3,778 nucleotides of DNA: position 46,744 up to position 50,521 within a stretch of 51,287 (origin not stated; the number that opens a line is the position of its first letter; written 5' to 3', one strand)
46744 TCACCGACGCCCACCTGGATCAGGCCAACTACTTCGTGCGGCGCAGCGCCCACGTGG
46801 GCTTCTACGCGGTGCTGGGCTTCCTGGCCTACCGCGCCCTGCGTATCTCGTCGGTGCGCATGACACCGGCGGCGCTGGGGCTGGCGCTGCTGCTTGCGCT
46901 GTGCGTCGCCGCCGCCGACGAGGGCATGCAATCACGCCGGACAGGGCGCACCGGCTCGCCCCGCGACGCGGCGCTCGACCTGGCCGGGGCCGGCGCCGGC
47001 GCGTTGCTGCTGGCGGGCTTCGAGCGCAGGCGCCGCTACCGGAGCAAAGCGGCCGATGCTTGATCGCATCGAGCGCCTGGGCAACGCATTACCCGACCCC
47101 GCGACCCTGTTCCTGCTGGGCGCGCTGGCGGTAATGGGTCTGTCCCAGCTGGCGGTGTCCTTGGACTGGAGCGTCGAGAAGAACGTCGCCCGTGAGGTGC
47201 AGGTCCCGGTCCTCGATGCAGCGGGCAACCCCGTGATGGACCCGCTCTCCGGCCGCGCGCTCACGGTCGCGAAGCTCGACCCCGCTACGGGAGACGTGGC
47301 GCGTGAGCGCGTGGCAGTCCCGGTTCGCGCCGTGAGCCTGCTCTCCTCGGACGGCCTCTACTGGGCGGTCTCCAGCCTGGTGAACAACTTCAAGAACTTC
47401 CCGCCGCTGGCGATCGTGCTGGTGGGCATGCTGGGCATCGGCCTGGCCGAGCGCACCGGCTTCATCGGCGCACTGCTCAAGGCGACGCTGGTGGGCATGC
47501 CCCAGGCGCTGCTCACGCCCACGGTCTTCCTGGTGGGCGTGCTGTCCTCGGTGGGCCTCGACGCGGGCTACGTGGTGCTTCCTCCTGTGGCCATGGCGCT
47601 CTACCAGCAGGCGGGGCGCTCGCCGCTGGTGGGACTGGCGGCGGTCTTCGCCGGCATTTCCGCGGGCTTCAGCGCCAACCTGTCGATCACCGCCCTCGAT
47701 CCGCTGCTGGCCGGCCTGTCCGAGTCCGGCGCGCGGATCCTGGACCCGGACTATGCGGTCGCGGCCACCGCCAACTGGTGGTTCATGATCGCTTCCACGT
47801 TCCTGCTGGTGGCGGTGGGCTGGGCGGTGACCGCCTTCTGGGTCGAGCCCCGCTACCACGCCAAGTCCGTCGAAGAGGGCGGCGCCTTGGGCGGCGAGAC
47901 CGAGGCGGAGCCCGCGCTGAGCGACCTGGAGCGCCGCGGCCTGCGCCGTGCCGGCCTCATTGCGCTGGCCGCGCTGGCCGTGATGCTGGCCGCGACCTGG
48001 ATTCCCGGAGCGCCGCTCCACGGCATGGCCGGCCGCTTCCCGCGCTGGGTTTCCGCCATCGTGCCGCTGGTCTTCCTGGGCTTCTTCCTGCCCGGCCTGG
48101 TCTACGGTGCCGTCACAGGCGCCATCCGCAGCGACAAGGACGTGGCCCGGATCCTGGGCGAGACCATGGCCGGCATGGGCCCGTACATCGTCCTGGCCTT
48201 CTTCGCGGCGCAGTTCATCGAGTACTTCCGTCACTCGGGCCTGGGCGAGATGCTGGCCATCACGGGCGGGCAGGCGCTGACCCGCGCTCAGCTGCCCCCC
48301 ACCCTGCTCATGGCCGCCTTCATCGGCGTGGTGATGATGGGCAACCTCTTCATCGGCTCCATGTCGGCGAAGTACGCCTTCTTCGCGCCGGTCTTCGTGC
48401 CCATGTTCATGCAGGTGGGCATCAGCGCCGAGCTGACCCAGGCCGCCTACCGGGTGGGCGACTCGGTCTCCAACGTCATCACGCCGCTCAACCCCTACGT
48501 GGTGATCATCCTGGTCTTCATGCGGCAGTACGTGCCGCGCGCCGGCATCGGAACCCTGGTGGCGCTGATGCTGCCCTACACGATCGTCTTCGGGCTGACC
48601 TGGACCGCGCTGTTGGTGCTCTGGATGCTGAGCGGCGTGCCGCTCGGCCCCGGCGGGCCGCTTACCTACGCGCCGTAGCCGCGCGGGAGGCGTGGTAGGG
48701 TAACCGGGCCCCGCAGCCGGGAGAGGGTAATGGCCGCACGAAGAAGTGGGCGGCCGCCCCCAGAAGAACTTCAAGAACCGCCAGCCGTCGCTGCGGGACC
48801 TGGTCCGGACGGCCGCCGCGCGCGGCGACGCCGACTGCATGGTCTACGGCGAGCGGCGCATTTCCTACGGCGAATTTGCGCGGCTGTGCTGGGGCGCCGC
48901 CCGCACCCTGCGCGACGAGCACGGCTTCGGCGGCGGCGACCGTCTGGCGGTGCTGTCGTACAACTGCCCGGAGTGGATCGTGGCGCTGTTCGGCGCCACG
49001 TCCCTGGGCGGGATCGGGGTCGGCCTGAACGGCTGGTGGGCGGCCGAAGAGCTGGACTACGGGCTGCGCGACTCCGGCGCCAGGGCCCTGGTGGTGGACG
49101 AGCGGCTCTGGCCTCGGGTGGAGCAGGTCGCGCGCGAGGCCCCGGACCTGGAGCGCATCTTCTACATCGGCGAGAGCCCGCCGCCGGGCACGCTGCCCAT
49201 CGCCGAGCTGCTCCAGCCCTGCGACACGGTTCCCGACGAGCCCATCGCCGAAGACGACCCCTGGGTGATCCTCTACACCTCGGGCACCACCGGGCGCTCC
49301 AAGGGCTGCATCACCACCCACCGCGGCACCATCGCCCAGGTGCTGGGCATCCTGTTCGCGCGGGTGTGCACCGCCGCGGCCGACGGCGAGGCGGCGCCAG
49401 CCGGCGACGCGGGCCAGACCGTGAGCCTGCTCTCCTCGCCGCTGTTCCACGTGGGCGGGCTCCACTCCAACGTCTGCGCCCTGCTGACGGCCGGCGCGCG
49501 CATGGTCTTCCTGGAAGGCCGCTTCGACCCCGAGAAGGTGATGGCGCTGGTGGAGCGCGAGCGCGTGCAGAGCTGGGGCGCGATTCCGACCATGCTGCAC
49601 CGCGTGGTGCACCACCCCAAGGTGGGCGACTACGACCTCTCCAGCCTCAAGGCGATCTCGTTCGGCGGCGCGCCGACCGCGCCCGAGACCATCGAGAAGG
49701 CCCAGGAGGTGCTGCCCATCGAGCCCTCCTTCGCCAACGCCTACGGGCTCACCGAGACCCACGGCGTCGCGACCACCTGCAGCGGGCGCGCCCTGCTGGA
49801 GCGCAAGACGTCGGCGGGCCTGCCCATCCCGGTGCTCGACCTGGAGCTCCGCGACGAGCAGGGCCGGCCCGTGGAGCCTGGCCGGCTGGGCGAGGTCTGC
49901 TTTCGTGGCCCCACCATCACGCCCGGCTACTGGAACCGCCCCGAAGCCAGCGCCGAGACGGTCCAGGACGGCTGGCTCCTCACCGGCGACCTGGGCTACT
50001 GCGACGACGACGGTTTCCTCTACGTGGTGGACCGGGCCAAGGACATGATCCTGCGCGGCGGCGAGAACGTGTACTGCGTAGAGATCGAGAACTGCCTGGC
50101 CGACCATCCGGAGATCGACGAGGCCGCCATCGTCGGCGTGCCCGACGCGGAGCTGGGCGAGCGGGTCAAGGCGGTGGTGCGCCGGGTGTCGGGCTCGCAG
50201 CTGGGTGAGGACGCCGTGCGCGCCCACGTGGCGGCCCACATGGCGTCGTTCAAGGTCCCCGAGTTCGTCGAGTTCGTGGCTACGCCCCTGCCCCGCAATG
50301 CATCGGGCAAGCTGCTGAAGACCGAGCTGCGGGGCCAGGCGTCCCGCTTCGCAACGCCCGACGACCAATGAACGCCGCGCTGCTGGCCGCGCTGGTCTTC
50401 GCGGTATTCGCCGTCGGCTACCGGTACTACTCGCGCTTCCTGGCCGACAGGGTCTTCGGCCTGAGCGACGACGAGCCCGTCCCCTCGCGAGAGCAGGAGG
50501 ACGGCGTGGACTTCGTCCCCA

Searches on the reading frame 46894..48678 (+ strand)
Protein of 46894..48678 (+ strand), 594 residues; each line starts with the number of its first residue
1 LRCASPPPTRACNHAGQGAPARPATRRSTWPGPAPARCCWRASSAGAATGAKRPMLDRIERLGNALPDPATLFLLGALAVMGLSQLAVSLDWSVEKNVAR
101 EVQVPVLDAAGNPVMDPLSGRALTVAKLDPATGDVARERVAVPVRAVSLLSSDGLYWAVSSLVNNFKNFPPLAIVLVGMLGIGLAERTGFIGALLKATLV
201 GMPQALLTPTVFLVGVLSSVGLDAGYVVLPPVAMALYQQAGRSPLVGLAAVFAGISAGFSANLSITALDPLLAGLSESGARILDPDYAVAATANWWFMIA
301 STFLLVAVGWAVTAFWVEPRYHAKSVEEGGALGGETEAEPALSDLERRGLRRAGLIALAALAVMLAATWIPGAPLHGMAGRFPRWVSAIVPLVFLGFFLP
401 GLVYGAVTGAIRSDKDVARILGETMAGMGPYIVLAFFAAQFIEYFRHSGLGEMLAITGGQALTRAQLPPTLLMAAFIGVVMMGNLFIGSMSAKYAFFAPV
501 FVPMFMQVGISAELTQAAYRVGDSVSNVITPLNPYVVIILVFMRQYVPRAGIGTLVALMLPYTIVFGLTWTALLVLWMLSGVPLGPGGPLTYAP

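Call 12: search_protein_families(library=pfam, proteins=[window:46894-48678:+])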
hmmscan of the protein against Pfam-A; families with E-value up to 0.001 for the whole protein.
window:46894-48678:+ (594 aa): 1 family
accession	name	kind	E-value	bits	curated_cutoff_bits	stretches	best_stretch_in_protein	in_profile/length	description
PF03806.19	ABG_transport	-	2.2e-155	518.2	27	1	55-592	2-502/502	AbgT putative transporter family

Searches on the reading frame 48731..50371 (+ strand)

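Call 12: search_protein_families(library=pfam, proteins=[window:48731-50371:+])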
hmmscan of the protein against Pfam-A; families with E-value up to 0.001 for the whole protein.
window:48731-50371:+ (546 aa): 2 families
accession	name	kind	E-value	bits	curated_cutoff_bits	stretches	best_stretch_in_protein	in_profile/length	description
PF00501.34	AMP-binding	-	5.1e-82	276.1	29.9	1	26-401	3-384/384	AMP-binding enzyme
PF13193.12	AMP-binding_C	-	3.8e-17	63.4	24.5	1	451-527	1-76/76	AMP-binding enzyme C-terminal domain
